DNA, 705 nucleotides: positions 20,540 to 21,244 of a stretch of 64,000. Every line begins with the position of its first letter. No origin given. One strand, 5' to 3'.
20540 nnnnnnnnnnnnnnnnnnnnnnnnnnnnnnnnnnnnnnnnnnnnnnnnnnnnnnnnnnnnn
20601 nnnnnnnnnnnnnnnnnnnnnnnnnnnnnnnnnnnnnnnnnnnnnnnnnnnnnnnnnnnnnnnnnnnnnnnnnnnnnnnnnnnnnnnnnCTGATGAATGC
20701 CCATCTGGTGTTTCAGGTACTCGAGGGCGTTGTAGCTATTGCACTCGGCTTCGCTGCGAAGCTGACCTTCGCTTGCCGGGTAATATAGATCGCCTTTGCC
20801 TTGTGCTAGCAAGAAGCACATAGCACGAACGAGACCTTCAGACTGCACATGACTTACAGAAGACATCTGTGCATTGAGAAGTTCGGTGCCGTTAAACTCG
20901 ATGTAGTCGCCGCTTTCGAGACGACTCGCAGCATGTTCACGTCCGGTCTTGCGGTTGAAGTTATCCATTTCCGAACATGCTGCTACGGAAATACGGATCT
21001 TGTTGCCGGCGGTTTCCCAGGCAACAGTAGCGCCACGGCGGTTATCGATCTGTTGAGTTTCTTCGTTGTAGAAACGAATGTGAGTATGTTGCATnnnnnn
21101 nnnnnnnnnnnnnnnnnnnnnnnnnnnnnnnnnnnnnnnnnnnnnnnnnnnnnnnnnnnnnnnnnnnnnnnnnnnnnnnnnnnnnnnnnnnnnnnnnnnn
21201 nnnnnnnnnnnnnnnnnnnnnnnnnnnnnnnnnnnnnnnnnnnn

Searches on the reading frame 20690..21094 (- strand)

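Call 81: search_protein_families(library=pfam, alignment_id=A4, max_evalue=0.001)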
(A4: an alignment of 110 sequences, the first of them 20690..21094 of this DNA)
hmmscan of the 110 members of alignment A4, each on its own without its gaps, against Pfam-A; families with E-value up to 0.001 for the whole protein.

A. member 1, window:20690-21094:- (135 aa): 0 families

B. families by the number of members that match (of 110 scanned): 12 families
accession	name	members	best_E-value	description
PF01171.26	ATP_bind_3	1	1.7e-36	PP-loop family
PF07486.17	Hydrolase_2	1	7e-20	Cell Wall Hydrolase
PF00004.35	AAA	1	1.8e-09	ATPase family associated with various cellular activities (AAA)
PF08240.17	ADH_N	1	4.2e-08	Alcohol dehydrogenase GroES-like domain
PF13472.12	Lipase_GDSL_2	1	1.9e-07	GDSL-like Lipase/Acylhydrolase family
PF00657.28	Lipase_GDSL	1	5.7e-06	GDSL-like Lipase/Acylhydrolase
PF01551.29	Peptidase_M23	1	5.2e-05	Peptidase family M23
PF13401.12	AAA_22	1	0.00014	AAA domain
PF13191.12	AAA_16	1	0.00036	AAA ATPase domain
PF07737.17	ATLF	1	0.00054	Anthrax toxin lethal factor, N- and C-terminal domain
PF01637.24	ATPase_2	1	0.00078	ATPase domain predominantly from Archaea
PF12775.13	AAA_7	1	0.00088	P-loop containing dynein motor region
